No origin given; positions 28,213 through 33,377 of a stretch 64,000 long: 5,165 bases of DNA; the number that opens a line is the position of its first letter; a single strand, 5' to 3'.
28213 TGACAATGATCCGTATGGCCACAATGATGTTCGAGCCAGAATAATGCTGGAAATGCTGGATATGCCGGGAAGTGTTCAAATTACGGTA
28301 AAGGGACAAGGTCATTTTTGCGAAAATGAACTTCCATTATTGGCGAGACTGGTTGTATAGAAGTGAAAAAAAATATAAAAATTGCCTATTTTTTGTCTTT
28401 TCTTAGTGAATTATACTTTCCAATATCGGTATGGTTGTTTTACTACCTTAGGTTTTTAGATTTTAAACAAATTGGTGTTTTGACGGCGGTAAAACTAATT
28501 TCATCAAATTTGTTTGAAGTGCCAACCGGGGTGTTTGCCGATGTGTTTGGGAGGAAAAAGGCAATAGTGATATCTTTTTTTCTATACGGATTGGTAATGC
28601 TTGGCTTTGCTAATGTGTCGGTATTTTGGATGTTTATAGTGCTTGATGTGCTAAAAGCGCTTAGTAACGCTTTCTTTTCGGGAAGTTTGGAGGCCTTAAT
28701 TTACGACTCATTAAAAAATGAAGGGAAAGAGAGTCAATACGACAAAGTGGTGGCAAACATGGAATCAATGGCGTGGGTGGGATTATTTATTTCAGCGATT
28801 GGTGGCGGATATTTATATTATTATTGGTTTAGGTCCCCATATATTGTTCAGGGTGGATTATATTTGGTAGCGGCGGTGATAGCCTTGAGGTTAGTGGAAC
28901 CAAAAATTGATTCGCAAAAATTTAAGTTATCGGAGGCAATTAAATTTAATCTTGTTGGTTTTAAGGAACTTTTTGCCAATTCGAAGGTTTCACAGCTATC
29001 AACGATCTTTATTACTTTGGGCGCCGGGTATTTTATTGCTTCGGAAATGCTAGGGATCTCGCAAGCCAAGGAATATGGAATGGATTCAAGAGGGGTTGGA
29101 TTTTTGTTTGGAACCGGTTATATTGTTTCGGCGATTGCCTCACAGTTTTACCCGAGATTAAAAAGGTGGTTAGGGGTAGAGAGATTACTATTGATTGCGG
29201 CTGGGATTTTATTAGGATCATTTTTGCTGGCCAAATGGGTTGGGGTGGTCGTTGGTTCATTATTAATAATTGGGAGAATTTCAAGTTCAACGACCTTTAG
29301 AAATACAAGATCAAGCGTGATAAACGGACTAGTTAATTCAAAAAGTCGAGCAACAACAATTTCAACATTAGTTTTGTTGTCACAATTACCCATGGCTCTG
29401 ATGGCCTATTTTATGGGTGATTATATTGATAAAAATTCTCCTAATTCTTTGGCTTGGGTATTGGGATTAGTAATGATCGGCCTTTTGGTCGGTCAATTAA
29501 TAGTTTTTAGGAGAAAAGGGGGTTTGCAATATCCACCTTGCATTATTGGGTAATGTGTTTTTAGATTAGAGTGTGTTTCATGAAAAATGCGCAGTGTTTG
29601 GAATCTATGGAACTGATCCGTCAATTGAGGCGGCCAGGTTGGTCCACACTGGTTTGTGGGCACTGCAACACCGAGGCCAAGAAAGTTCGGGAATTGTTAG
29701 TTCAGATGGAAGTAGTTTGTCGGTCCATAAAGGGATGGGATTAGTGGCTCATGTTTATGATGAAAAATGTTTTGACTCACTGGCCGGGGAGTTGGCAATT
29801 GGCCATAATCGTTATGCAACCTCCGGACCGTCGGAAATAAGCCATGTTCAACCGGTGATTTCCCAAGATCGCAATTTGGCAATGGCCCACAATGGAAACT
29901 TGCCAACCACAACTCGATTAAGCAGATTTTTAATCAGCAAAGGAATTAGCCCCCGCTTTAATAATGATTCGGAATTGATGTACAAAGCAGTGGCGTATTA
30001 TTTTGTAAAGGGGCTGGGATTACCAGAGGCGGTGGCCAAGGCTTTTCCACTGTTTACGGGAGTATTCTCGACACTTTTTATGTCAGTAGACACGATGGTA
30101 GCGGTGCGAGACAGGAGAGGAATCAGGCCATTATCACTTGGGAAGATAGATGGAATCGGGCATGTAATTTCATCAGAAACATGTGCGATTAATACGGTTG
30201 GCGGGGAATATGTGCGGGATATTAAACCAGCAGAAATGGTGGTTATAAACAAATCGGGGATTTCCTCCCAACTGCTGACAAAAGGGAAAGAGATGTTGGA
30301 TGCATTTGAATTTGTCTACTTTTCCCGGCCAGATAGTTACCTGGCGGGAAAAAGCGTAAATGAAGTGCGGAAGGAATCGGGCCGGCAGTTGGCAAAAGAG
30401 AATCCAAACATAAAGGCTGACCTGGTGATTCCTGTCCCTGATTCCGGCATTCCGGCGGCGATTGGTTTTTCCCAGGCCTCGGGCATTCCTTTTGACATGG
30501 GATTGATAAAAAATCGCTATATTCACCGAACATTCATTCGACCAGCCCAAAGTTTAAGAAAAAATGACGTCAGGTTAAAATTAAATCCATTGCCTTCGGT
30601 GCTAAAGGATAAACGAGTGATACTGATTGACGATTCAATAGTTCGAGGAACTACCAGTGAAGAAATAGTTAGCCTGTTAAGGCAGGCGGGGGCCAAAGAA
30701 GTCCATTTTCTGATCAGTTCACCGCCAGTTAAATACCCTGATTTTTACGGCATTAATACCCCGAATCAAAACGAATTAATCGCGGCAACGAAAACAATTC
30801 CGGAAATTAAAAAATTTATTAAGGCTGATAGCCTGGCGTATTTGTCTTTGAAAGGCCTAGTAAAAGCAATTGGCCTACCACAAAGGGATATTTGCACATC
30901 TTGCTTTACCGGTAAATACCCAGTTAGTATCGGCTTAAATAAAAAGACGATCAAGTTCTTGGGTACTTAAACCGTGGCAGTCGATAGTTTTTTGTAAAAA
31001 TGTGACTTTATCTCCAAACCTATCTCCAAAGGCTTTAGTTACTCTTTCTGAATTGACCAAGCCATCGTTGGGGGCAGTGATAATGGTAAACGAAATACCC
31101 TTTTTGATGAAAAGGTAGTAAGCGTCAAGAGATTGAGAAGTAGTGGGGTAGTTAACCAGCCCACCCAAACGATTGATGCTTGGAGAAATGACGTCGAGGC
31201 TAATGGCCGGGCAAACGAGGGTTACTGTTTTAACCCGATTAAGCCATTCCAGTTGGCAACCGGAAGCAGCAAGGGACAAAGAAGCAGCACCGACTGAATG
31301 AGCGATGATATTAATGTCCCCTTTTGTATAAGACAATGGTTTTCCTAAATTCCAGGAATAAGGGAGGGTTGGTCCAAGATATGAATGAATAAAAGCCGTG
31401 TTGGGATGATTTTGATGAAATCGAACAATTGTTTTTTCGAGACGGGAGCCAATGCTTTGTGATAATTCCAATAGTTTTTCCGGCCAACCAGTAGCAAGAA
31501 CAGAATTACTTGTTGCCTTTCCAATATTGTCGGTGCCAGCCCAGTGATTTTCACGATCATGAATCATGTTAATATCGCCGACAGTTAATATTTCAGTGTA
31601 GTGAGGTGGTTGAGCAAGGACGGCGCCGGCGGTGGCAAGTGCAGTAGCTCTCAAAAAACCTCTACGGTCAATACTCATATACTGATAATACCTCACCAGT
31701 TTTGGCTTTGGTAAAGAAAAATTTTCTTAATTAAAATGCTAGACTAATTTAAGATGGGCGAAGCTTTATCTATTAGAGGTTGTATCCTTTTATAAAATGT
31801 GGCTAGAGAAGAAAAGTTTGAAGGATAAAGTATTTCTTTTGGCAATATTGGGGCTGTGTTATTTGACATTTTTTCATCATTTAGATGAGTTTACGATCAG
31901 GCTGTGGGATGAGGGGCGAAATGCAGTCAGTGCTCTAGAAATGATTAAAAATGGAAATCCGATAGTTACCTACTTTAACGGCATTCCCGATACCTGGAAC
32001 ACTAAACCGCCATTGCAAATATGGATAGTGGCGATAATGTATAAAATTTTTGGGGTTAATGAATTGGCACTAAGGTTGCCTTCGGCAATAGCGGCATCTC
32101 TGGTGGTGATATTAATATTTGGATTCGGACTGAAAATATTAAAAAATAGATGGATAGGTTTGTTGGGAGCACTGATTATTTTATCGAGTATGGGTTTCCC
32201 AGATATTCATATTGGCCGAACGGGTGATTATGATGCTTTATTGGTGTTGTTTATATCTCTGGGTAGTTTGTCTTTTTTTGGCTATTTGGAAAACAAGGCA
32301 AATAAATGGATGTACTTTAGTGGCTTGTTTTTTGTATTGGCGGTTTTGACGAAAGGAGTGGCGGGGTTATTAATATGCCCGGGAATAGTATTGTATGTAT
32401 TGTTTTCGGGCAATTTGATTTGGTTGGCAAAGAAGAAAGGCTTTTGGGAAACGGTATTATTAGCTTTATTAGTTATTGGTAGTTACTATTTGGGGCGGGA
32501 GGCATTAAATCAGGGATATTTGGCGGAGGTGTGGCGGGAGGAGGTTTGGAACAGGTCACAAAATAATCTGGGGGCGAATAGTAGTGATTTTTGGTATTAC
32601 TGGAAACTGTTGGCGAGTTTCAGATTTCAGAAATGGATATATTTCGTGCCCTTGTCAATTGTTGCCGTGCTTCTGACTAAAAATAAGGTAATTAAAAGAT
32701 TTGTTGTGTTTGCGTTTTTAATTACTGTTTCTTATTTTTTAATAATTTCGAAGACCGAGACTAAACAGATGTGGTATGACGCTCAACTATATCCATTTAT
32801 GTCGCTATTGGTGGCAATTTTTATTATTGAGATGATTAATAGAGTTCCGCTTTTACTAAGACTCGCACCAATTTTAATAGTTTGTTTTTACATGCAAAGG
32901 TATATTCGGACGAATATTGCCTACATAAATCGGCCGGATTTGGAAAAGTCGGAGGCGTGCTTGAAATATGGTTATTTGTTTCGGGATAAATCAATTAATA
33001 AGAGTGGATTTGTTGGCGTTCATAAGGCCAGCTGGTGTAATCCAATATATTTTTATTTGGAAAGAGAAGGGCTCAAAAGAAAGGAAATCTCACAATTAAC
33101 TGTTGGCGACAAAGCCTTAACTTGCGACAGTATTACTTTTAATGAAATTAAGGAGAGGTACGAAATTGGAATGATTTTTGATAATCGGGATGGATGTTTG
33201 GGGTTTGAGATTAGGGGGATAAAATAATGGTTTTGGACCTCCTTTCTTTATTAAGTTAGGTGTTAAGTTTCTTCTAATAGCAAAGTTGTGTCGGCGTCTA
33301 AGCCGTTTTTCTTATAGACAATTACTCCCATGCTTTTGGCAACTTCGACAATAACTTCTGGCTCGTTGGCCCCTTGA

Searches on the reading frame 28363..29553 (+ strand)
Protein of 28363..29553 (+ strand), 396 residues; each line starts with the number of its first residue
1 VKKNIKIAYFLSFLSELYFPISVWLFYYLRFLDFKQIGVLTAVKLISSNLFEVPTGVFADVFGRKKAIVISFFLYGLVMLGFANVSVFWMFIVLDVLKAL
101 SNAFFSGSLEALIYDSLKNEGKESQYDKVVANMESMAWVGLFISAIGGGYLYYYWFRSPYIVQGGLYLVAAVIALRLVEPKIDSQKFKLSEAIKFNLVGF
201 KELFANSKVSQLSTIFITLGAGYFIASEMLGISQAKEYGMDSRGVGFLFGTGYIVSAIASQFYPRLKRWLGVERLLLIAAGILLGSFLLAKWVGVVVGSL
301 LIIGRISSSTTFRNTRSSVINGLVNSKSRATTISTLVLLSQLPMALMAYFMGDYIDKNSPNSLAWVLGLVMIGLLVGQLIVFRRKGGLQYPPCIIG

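Call 78: search_protein_families(library=pfam, proteins=[window:28363-29553:+], max_evalue=0.00001)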
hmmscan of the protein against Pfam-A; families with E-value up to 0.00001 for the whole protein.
window:28363-29553:+ (396 aa): 1 family
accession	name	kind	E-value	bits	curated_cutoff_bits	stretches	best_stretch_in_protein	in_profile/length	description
PF07690.21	MFS_1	-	2.8e-26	92.7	33.4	1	7-343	3-342/347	Major Facilitator Superfamily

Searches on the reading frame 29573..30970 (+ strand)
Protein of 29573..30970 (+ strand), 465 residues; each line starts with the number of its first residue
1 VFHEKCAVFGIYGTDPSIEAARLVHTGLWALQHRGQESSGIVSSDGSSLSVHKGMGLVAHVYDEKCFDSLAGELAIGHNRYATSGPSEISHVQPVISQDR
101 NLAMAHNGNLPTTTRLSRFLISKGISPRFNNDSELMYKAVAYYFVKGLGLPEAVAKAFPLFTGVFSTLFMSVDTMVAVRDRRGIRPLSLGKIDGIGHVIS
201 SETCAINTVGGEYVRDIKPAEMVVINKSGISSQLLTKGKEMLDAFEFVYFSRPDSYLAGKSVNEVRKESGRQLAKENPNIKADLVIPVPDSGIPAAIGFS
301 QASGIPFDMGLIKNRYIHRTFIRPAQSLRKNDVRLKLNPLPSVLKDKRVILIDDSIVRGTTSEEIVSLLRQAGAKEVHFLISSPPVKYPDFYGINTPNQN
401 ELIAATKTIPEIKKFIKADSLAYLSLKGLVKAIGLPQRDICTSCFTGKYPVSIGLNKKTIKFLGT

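Call 99: search_protein_families(library=pfam, proteins=[window:29573-30970:+], max_evalue=0.00001)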
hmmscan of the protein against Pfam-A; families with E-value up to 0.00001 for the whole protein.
window:29573-30970:+ (465 aa): 3 families
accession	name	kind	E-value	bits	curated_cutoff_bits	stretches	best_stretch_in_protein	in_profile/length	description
PF13522.11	GATase_6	-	3.7e-15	56.5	27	1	71-192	9-121/130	Glutamine amidotransferase domain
PF13537.11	GATase_7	-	6.5e-12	46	25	1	90-206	11-121/123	Glutamine amidotransferase domain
PF00156.33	Pribosyltran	-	7.9e-09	35.5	26.3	1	275-380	21-121/158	Phosphoribosyl transferase domain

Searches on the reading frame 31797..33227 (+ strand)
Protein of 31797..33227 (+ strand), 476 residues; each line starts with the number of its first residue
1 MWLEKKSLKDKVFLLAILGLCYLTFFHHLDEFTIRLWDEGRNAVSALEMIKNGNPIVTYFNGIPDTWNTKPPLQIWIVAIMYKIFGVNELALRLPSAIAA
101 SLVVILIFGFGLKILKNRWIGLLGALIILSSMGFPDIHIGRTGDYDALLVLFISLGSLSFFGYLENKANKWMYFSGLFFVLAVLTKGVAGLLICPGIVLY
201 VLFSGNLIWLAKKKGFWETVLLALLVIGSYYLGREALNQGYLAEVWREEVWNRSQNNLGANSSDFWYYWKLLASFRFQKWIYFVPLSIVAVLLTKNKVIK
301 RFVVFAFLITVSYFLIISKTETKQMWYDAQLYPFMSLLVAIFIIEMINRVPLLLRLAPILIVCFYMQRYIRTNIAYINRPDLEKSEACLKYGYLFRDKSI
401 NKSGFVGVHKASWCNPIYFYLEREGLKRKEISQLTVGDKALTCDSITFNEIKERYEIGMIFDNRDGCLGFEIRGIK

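Call 99: search_protein_families(library=pfam, proteins=[window:31797-33227:+], max_evalue=0.00001)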
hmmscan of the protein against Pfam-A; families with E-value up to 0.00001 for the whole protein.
window:31797-33227:+ (476 aa): 2 families
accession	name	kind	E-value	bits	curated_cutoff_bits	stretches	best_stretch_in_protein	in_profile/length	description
PF13231.12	PMT_2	-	2.6e-21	76.9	26.1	1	70-228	2-155/160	Dolichyl-phosphate-mannose-protein mannosyltransferase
PF02366.24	PMT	-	6e-13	49.4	22.7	1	20-223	6-224/245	Dolichyl-phosphate-mannose-protein mannosyltransferase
